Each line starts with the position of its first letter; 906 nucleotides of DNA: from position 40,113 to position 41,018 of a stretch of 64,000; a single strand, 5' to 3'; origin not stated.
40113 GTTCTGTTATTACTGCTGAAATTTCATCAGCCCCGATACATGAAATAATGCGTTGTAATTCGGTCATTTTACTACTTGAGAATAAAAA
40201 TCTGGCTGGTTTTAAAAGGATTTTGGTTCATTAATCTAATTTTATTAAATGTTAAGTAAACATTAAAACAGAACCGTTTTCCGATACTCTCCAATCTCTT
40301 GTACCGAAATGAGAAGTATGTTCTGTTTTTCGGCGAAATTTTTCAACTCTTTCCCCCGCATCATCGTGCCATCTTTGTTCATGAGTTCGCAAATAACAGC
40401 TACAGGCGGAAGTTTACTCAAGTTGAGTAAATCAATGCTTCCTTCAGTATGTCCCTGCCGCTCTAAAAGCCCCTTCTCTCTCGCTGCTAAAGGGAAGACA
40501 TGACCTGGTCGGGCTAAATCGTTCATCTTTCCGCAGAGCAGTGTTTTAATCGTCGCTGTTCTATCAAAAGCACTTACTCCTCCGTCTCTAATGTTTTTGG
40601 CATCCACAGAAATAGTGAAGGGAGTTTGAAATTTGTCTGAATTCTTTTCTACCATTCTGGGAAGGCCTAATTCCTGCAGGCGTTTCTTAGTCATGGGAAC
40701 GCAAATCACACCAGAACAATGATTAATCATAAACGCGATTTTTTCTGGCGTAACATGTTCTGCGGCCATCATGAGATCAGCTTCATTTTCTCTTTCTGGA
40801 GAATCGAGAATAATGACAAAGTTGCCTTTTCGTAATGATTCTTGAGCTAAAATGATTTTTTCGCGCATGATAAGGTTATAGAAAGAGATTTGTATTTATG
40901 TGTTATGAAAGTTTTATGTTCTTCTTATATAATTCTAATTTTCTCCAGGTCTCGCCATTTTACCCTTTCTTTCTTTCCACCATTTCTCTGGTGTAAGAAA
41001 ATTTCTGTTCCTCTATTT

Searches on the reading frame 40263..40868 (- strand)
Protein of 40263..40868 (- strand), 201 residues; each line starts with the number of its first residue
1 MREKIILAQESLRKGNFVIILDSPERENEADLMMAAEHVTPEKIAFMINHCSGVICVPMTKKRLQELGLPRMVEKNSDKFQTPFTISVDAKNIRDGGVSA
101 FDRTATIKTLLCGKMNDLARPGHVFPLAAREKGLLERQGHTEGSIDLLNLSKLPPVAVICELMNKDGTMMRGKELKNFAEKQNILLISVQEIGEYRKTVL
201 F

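Call 45: search_protein_families(library=pfam, proteins=[window:40263-40868:-], max_evalue=0.00001)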
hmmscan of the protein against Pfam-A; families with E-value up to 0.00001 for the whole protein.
window:40263-40868:- (201 aa): 1 family
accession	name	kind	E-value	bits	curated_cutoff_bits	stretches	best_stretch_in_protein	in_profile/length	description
PF00926.24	DHBP_synthase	-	8.6e-74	247.6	26.4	1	9-195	4-191/191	3,4-dihydroxy-2-butanone 4-phosphate synthase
